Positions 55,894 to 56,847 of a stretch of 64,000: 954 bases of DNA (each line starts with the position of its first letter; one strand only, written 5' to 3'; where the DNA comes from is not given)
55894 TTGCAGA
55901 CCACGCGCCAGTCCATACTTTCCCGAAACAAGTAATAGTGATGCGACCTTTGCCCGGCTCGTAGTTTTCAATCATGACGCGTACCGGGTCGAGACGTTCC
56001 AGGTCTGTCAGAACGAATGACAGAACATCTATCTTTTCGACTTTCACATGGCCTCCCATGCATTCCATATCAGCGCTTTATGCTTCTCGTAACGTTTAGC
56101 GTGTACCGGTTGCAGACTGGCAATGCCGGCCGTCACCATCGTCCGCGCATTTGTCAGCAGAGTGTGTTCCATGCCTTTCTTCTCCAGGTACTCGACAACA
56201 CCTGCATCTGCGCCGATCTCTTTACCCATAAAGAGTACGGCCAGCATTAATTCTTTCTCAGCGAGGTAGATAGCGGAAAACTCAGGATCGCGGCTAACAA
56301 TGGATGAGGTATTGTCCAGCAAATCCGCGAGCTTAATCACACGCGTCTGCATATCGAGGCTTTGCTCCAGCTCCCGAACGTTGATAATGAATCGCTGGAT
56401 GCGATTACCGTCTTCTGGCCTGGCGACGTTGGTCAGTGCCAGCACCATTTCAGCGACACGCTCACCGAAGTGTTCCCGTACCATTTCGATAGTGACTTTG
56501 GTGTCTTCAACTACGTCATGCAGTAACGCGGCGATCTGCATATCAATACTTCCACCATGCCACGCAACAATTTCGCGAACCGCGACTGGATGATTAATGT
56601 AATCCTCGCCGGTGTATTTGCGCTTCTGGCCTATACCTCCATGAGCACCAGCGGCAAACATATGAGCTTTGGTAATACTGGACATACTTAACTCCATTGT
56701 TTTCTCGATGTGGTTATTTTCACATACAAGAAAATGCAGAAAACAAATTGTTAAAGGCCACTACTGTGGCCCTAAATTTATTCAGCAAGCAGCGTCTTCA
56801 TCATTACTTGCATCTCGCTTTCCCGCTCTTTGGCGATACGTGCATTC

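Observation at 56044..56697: Phage-encoded HD-domain alarmone hydrolase candidate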

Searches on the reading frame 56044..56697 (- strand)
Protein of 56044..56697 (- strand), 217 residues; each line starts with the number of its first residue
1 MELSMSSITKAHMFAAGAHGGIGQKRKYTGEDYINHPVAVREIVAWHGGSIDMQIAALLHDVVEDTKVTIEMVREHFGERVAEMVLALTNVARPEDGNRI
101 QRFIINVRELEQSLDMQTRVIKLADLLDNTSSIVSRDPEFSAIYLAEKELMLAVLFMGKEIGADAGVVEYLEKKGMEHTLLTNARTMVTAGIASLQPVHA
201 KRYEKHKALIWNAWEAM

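Call 3: search_protein_families(library=pfam, proteins=[window:56044-56697:-], max_evalue=0.1)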
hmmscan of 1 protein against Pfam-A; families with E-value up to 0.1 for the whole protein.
window:56044-56697:- (217 aa): 3 families
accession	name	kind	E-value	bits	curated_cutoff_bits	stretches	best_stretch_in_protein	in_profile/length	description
PF13328.12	HD_4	-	9.5e-19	68.1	27.2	1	12-139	2-133/156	HD domain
PF01966.28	HD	-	9.5e-08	32.8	22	1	33-129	1-115/116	HD domain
PF16045.11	LisH_2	-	0.079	12.5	27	0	167-180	5-18/28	LisH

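Call 4: search_protein_families(library=phrogs, proteins=[window:56044-56697:-], max_evalue=0.01)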
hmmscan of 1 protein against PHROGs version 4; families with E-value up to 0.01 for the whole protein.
window:56044-56697:- (217 aa): 3 families
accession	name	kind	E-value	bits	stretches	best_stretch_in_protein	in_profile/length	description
phrog_990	-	other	1.8e-51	176.5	1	5-213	152-374/374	metal-dependent phosphohydrolase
phrog_32047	-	other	2.9e-21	77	1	8-154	24-194/301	phosphohydrolase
phrog_15275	-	unknown function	0.0027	18.4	1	29-135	47-153/223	-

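Call 5: search_protein_families(library=ncbifam, proteins=[window:56044-56697:-], max_evalue=0.1)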
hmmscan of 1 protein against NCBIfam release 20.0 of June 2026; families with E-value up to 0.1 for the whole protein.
window:56044-56697:- (217 aa): 2 families
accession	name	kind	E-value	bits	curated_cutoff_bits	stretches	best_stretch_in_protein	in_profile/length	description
TIGR00691.1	spoT_relA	subfamily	1.5e-24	86.4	499.2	1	11-134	1-123/687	RelA/SpoT family protein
NF008303.0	PRK11092.1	equivalog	2.6e-16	59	947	1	6-138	21-152/702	bifunctional GTP diphosphokinase/guanosine-3',5'-bis pyrophosphate 3'-pyrophosphohydrolase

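Call 6: search_solved_structures(query=window:56044-56697:-, max_evalue=0.01, show_alignments=3)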
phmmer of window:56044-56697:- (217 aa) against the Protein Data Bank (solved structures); distinct sequences matched with E-value up to 0.01: 22.
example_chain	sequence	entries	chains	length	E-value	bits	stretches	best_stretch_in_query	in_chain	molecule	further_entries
5xnx_A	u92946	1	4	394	2.7e-14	56.7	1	12-144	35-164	Bifunctional (p)ppGpp synthase/hydrolase RelA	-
7qps_A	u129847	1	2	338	1.5e-13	54.2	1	10-142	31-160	ACT domain protein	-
7qpr_A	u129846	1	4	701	6e-13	52.3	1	11-142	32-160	ACT domain protein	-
4yf1_A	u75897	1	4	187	6.1e-13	52.2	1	10-133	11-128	Lmo0812 protein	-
3nr1_A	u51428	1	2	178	1.7e-12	50.8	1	9-139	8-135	HD domain-containing protein 3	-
8fr8_I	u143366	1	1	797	1.3e-11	47.9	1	24-144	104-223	GTP pyrophosphokinase RelA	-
5vxa_A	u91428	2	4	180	1.5e-11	47.7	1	8-139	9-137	Guanosine-3',5'-bis(diphosphate) 3'-pyrophosphohydrolase MESH1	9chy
6s2t_A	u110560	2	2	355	1.6e-11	47.6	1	7-141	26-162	(P)ppGpp synthetase I, SpoT/RelA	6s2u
7ohg_A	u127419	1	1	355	1.6e-11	47.6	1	7-141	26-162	Guanosine-3',5'-bis(Diphosphate) 3'-pyrophosphohydrolase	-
6s2v_A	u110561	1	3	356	1.6e-11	47.6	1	7-141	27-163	(P)ppGpp synthetase I, SpoT/RelA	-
7qoe_A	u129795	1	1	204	2.3e-11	47.1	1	10-136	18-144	HDc domain-containing protein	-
8acu_A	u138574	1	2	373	6.8e-11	45.6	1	7-133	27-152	GTP pyrophosphokinase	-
1vj7_A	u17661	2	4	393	1.2e-10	44.8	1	7-133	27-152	Bifunctional RELA/SPOT | Bifunctional (p)ppGpp synthase/hydrolase RelA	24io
6yxa_A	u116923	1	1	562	1.4e-10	44.6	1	7-133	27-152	GTP pyrophosphokinase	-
7oiw_A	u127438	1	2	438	5.3e-10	42.7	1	9-136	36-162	GTP pyrophosphokinase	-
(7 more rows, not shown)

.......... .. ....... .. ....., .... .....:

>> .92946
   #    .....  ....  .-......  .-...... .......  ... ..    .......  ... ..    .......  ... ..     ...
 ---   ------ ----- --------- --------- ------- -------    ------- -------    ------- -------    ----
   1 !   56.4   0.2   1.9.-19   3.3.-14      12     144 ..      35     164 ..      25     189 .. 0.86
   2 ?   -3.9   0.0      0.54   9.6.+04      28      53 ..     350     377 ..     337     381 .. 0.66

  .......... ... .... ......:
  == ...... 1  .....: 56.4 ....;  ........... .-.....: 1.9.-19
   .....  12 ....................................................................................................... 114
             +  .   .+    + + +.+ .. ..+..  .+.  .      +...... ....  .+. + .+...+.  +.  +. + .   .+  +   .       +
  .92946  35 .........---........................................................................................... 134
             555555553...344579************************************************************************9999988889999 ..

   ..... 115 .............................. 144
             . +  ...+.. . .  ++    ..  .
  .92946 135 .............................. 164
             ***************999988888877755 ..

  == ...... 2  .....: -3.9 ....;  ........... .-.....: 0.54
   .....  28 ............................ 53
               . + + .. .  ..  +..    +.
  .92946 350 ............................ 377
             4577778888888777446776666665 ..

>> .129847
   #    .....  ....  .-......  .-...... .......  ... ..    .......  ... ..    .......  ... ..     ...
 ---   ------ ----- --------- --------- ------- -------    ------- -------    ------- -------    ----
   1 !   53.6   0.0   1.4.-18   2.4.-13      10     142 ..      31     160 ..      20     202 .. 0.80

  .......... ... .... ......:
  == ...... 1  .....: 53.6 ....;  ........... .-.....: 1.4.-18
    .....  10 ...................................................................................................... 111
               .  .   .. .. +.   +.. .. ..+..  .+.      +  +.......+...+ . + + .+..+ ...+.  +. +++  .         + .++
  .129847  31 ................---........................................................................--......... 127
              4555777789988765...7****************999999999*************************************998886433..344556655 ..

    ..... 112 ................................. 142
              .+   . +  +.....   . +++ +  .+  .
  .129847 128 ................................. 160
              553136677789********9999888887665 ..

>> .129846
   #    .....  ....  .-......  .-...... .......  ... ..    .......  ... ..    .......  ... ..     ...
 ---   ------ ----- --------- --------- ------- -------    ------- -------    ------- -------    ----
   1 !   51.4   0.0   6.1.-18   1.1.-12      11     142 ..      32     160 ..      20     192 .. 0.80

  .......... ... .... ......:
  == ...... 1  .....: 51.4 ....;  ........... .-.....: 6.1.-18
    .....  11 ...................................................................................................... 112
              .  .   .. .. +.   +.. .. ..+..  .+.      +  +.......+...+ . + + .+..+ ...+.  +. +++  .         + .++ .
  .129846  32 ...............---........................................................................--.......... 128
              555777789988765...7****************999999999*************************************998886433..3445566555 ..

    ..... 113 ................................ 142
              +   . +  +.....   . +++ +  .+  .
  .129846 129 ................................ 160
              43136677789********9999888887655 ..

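Call 8: search_dna_similar(query=window:56044-56697:-, collection=phages, mode=protein, max_rows=40, rows=spread)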
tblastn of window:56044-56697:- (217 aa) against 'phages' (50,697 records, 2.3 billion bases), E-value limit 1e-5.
Records with a match: 268; places in all: 271; records where one place covers at least 80% of the query: 7.
Best place of each record, by identity: 90-95% 2; 80-90% 1; <60% 265.
By first word of the organism name: Pseudomonas 65; Erwinia 46; Caulobacter 24; Bacteriophage 18; Serratia 15; Rhizobium 14; Salmonella 8; Klebsiella 8; Vibrio 8; Dickeya 8; and 24 more.
By host as written in the record: Erwinia amylovora 41; - 37; Pseudomonas aeruginosa 27; Klebsiella pneumoniae 9; Pseudomonas aeruginosa PAO1 8; Caulobacter vibrioides CB15 8; Listeria monocytogenes 7; Dickeya solani MK10 6; and 79 more.
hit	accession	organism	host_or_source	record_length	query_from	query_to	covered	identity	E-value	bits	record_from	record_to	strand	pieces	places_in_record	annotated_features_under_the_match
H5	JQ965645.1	Salmonella phage SSU5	Salmonella enterica subsp. enterica ...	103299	2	216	99%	91.6%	2e-130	409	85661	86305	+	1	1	putative guanosine polyphosphate pyrophospho hydrolase/synthetase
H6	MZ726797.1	Escherichia phage vB_EcoS_AVIO78A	Escherichia coli O78 Strain ECL23026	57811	6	155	69%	50.7%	1e-35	138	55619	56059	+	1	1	hypothetical protein | polyphosphate hydrolase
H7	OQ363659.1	Pseudomonas phage D6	Pseudomonas syringae pv. tomato str. ...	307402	6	158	71%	45.5%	3e-30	122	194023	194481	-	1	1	HD domain-containing protein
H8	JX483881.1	Rhizobium phage RHEph10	Rhizobium etli CFN42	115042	19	206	87%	31.7%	1e-16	84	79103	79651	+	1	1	putative metal-dependent phosphohydrolase protein | hypothetical protein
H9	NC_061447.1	Erwinia phage pEa_SNUABM_33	Erwinia amylovora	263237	11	168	73%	36.5%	2e-20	94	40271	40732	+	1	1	metal-dependent phosphohydrolase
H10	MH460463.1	Dickeya phage vB_DsoM_AD1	Dickeya solani MK10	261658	11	152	65%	39.9%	1e-21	98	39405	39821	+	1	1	putative GTP pyrophosphokinase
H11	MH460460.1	Dickeya phage vB_DsoM_JA13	Dickeya solani MK10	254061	9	156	68%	37.2%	2e-21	97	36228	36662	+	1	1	putative bifunctional (p)ppGpp synthetase/guanosine-3' 5'-bis ...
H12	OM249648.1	Vibrio phage phiKT1024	Vibrio sp.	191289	3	162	74%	34.1%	7e-10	64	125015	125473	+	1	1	hypothetical protein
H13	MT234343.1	Agrobacterium phage OLIVR6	Rhizogenic Agrobacterium biovar 1 ...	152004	10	155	67%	37.2%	1e-17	87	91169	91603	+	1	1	bifunctional (p)ppGpp synthetase/guanosine-3',5'-bis(diphosphate) ... | ssDNA binding protein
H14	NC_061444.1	Erwinia phage pEa_SNUABM_32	Erwinia amylovora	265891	11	152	65%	38.0%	7e-20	93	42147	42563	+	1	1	metal-dependent phosphohydrolase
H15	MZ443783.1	Erwinia phage pEa_SNUABM_28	Erwinia amylovora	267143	11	177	77%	31.7%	9e-20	92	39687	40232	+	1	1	hypothetical protein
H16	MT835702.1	Bacteriophage sp.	human fecal samples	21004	4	139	63%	38.8%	3e-13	74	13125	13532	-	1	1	record has no annotation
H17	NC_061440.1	Erwinia phage pEa_SNUABM_22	Erwinia amylovora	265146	11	152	65%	37.0%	2e-20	94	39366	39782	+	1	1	metal-dependent phosphohydrolase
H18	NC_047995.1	Erwinia phage vB_EamM_Alexandra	Erwinia amylovora strain phiEa100 ATCC ...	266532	11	156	67%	35.6%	1e-15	81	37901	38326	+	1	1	metal-dependent phosphohydrolase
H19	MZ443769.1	Erwinia phage pEp_SNUABM_52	Erwinia amylovora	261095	8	159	70%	33.6%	1e-18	89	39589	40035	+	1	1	hypothetical protein (x2)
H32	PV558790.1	Variovorax phage V45v66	Variovorax sp. SCN45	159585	23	155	61%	33.3%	2e-7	56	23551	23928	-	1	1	record has no annotation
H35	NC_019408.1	Caulobacter phage CcrRogue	Caulobacter vibrioides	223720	14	152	64%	31.5%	3e-7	56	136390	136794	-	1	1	metal-dependent phosphohydrolase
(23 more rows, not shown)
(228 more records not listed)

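Call 15: get_annotated_region(hit=H5, flank=6000)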
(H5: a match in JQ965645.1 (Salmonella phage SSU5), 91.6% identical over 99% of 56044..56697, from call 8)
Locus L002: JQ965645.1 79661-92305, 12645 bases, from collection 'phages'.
description: Salmonella phage SSU5, complete genome.
organism: Salmonella phage SSU5 (NCBI taxid 1177632)
taxonomy: Viruses; Duplodnaviria; Heunggongvirae; Uroviricota; Caudoviricetes
host: Salmonella enterica subsp. enterica serovar Typhimurium strain LT2; source: -; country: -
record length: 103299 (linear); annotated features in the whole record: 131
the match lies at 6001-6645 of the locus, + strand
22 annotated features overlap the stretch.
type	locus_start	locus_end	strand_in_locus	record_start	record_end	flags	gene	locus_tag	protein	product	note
CDS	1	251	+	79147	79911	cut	-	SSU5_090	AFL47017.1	putative ribonuclease H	-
CDS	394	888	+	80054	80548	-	-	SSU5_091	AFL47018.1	hypothetical protein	-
CDS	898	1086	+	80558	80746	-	-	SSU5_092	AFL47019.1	hypothetical protein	-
CDS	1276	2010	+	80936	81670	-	-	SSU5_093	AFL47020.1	putative phage antirepressor family protein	-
CDS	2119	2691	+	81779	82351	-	-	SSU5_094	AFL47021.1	hypothetical protein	-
CDS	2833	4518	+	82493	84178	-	-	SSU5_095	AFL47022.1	putative DNA modification methylase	-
CDS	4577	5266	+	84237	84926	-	-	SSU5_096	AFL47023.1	hypothetical protein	-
CDS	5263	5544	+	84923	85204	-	-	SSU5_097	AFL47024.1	putative Eaa protein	-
CDS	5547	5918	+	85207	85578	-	-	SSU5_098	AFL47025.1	hypothetical protein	-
CDS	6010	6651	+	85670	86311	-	-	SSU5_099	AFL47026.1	putative guanosine polyphosphate pyrophospho hydrolase/synthetase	-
CDS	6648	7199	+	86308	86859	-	-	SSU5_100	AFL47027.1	hypothetical protein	-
CDS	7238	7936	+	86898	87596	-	-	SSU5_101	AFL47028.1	hypothetical protein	-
CDS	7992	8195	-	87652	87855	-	-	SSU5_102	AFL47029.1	putative selenium-binding protein YdfZ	-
CDS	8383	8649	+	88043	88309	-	-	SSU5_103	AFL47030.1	hypothetical protein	-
CDS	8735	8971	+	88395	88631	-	-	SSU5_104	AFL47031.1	hypothetical protein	-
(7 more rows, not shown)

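Call 17: search_solved_structures(query=window:56044-56685:-, max_evalue=1e-11, show_alignments=5)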
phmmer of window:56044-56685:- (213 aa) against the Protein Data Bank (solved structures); distinct sequences matched with E-value up to 1e-11: 5.
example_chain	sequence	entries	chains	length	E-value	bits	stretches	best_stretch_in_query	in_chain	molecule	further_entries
5xnx_A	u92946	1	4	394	3.5e-14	56.3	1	21-140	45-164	Bifunctional (p)ppGpp synthase/hydrolase RelA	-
7qps_A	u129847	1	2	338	2.5e-13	53.5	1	9-138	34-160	ACT domain protein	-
4yf1_A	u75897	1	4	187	6.2e-13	52.2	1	6-129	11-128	Lmo0812 protein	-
7qpr_A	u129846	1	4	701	9.4e-13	51.6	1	10-138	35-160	ACT domain protein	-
3nr1_A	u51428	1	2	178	2e-12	50.6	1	6-135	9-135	HD domain-containing protein 3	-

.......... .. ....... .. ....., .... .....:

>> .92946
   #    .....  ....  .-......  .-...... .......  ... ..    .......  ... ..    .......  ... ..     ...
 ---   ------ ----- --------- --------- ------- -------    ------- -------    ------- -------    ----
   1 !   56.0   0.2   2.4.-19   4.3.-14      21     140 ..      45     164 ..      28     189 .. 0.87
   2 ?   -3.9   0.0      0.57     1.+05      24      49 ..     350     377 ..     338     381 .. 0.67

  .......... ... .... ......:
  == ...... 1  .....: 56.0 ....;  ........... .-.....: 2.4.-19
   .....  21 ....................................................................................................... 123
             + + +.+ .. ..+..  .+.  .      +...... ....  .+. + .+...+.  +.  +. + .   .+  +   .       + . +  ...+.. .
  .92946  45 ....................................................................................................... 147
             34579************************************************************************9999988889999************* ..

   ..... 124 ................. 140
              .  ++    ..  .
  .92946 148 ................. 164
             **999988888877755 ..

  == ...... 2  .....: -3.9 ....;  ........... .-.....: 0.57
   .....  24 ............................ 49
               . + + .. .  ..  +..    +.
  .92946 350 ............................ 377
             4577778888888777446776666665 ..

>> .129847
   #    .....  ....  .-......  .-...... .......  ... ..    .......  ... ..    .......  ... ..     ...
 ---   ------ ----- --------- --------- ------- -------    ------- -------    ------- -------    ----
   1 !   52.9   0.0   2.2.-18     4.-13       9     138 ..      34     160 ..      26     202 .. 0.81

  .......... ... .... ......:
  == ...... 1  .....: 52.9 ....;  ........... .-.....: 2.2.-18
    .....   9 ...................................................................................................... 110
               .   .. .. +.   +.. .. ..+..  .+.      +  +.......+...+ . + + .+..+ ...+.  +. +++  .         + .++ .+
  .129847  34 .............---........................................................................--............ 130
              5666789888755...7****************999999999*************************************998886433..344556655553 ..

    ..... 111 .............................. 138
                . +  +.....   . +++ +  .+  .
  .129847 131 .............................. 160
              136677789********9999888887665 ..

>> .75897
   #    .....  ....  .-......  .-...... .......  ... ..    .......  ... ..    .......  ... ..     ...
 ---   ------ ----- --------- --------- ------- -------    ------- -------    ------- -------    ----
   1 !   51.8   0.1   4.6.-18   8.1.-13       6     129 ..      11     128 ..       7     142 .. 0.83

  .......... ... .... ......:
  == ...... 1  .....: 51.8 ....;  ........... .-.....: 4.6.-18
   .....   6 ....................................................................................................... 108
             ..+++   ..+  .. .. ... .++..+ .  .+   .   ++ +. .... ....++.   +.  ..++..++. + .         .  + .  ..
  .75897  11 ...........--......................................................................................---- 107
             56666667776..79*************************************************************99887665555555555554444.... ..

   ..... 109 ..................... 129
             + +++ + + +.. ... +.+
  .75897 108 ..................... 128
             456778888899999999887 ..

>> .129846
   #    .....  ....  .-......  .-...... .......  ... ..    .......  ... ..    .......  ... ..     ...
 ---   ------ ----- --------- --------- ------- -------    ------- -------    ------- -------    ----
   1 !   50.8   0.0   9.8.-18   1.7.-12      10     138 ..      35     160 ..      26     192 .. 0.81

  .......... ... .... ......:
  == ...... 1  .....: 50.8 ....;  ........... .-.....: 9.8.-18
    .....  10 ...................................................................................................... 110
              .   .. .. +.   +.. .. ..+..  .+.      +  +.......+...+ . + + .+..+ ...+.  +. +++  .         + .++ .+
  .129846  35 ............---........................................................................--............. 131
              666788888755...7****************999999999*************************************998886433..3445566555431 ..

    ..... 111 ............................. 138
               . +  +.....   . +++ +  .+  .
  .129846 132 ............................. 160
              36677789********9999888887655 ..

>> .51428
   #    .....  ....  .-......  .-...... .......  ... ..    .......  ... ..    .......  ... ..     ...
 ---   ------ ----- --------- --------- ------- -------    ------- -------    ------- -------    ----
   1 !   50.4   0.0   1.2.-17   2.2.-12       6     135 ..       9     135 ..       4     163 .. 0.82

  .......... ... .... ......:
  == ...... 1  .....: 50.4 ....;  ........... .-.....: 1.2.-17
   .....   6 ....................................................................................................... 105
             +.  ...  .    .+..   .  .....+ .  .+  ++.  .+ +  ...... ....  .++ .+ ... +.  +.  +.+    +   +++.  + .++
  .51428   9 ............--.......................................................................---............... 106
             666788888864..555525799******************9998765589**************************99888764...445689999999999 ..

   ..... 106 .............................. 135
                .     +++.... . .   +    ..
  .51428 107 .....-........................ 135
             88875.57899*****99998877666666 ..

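Call 30: find_homologous_proteins(query=window:56044-56685:-, max_evalue=0.00001)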
Query window:56044-56685:- (213 aa): 1605 proteins with E <= 0.00001 among 2210 candidates; the best 120 are listed.
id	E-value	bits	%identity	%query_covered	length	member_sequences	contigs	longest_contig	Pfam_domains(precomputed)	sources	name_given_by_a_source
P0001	8.7e-133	458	99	100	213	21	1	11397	PF13328.13,PF01966.29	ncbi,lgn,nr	ncbi:HD domain-containing protein [Salmonella enterica subsp. enterica serovar Newport]|nr:HD domain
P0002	3.4e-122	423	91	100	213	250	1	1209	PF13328.13,PF01966.29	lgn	-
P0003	6.4e-116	403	86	100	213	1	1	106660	PF13328.13,PF01966.29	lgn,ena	-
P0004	8.0e-110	383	83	100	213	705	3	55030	PF13328.13,PF01966.29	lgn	-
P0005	2.8e-108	378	81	100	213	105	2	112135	PF13328.13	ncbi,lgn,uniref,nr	ncbi:GTP pyrophosphokinase [Klebsiella pneumoniae]|uniref:HD domain-containing protein n=1 Tax=Klebs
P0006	8.0e-99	347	74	99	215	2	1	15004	PF13328.13,PF01966.29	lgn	-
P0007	1.0e-90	321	89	80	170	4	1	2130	PF13328.13,PF01966.29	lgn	-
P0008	3.4e-85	303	64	99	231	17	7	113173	PF13328.13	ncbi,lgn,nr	ncbi:HD domain-containing protein [Escherichia coli]|nr:HD domain-containing protein [Escherichia co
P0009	4.8e-85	302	92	73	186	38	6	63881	PF13521.13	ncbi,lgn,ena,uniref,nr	ncbi:AAA family ATPase [Escherichia coli]|uniref:AAA family ATPase n=1 Tax=Escherichia coli TaxID=56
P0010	4.5e-80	286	84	77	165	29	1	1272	PF13328.13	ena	-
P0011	3.2e-78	280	93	65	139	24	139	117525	PF13328.13,PF01966.29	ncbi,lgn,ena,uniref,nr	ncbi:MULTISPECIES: HD domain-containing protein [Enterobacteriaceae]|uniref:HD domain-containing pro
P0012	1.1e-72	262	76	78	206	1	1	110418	-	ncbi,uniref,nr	ncbi:guanosine polyphosphate pyrophosphohydrolase [Enterobacter hormaechei]|uniref:guanosine polypho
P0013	1.9e-72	261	76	78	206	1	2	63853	-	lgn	-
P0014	5.3e-72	260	75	78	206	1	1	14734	-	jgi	jgi:hypothetical protein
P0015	2.0e-60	222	54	100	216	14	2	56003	PF13328.13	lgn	-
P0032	2.3e-57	212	52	100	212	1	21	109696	PF13328.13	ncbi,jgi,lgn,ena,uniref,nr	ncbi:TPA: HD domain-containing protein [Klebsiella pneumoniae]|jgi:(p)ppGpp synthase/HD superfamily 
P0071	3.3e-40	156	56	69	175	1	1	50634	PF13328.13,PF01966.29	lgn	-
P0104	3.5e-37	146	54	71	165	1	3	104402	PF13328.13,PF01966.29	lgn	-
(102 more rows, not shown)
